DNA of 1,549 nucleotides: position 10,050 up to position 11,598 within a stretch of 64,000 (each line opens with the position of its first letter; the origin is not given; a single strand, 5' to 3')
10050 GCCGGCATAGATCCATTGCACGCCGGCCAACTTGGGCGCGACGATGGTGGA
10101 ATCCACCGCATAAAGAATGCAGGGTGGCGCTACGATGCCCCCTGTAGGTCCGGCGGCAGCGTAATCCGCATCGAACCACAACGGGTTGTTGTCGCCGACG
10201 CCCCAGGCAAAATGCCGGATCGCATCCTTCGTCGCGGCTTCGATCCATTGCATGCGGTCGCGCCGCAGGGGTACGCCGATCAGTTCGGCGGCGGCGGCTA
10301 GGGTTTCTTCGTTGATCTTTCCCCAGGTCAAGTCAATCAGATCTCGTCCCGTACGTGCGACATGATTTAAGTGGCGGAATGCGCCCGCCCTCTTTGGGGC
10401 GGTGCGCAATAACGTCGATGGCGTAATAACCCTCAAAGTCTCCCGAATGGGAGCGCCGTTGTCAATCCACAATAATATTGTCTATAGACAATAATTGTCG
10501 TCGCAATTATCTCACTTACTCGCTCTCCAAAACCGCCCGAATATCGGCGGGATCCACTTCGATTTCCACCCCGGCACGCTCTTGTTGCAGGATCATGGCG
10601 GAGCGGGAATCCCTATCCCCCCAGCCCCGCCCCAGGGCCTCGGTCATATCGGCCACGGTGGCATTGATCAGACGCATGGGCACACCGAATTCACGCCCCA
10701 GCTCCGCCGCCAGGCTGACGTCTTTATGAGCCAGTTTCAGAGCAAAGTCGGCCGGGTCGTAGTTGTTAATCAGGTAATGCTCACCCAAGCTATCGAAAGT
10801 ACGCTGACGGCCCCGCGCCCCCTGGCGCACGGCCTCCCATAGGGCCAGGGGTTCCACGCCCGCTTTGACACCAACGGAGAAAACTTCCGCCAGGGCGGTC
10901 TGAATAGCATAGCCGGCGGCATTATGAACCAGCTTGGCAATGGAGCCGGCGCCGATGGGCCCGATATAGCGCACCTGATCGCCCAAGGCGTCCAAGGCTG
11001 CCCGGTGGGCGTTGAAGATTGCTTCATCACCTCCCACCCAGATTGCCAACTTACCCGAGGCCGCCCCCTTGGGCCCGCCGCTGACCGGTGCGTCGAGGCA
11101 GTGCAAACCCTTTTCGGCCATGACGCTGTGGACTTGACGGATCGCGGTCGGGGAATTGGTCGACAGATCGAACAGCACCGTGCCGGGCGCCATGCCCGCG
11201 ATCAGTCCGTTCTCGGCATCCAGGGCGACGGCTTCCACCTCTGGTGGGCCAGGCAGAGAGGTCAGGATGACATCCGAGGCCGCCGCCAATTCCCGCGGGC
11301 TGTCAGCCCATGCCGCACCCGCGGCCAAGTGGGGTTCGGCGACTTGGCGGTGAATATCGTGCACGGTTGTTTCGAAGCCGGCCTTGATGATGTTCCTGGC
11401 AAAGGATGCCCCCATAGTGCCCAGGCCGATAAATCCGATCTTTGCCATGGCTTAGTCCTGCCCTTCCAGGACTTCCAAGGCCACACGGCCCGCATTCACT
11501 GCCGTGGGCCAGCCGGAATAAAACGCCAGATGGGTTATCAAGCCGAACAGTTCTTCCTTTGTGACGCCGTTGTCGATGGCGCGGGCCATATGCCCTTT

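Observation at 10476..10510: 18-bp perfect palindrome plus overlapping second inverted repeat immediately upstream of the long catabolic operon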

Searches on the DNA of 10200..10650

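Call 57: search_rna_families(source=window, start=10200, end=10650, threshold=evalue, max_evalue=1)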
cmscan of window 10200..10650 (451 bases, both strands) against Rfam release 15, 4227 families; matches with E-value up to 1: 0.
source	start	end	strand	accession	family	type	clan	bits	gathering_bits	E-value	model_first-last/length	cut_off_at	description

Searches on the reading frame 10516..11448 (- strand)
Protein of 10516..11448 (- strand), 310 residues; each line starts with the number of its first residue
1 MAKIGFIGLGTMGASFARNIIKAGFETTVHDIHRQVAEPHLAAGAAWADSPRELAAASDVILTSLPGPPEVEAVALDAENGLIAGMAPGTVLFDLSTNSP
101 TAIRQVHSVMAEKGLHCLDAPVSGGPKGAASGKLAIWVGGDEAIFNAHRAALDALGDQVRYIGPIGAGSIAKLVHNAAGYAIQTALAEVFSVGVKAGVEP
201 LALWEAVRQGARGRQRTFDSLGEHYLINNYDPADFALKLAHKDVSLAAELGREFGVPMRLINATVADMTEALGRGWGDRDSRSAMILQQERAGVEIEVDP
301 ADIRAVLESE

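Call 10: search_protein_families(library=pfam, proteins=[window:10516-11448:-])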
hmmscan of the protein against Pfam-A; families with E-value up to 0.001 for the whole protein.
window:10516-11448:- (310 aa): 5 families
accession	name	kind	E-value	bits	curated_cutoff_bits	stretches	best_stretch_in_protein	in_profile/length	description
PF03446.21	NAD_binding_2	-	2e-44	151.8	21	1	3-163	1-161/161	NAD binding domain of 6-phosphogluconate dehydrogenase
PF14833.11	NAD_binding_11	-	3.1e-17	63.4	30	1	166-285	1-118/122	NAD-binding of NADP-dependent 3-hydroxyisobutyrate dehydrogenase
PF02826.25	2-Hacid_dh_C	-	1.2e-06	28.4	25.1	1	3-74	38-108/178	D-isomer specific 2-hydroxyacid dehydrogenase, NAD binding domain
PF03807.23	F420_oxidored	-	1.9e-05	25.6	21.6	1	3-66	1-68/94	NADP oxidoreductase coenzyme F420-dependent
PF02737.24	3HCDH_N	-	0.00014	22.3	22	1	3-40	1-38/180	3-hydroxyacyl-CoA dehydrogenase, NAD binding domain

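Call 15: find_encoding_contigs(protein=window:10516-11448:-, flank=3000, max_places=10)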
Protein window:10516-11448:- (310 aa): 1 contig read that carries it; 1 place shown.
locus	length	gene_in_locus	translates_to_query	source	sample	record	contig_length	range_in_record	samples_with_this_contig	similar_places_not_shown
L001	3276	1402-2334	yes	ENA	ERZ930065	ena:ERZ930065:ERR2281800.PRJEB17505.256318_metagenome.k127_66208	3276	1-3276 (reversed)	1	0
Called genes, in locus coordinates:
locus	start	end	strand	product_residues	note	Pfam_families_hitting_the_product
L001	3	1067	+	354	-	?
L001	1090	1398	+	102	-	PF02627:CMD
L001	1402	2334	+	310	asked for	PF02826:2-Hacid_dh_C (weak), PF03446:NAD_binding_2, PF03807:F420_oxidored (faint), PF14833:NAD_binding_11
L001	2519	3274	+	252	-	?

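Call 35: search_protein_families(library=ncbifam, proteins=[window:10516-11448:-], max_evalue=0.00001)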
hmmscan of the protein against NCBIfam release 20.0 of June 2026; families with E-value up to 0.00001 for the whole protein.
window:10516-11448:- (310 aa): 10 families
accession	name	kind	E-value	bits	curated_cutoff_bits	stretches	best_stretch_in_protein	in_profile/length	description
NF008592.0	PRK11559.1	equivalog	5.2e-59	200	397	1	2-296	3-294/296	2-hydroxy-3-oxopropionate reductase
TIGR01505.1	tartro_sem_red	equivalog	1.5e-56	191.7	340.75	1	3-291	1-285/291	2-hydroxy-3-oxopropionate reductase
TIGR01692.1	HIBADH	equivalog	1.1e-44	152.9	291.6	1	6-258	1-257/288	3-hydroxyisobutyrate dehydrogenase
NF043037.1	ThreonDh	equivalog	5.1e-43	147.6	350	1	3-284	4-283/297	L-threonate dehydrogenase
NF012005.0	PRK15461.1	equivalog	7.4e-37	127.1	348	1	1-293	1-291/298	sulfolactaldehyde 3-reductase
NF011633.0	PRK15059.1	equivalog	6.4e-35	120.7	451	1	3-256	2-251/292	2-hydroxy-3-oxopropionate reductase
NF007161.0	PRK09599.1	subfamily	1.4e-22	80.4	271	1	3-192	2-193/302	NADP-dependent phosphogluconate dehydrogenase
TIGR00872.1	gnd_rel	equivalog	5.8e-19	68.4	297.2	1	3-196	2-195/299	phosphogluconate dehydrogenase (NAD(+)-dependent, decarboxylating)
NF006765.0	PRK09287.1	equivalog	8.3e-17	61.2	413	1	2-192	4-203/476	NADP-dependent phosphogluconate dehydrogenase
TIGR00873.1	gnd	equivalog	7.9e-13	48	426.7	1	3-192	1-199/467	decarboxylating NADP(+)-dependent phosphogluconate dehydrogenase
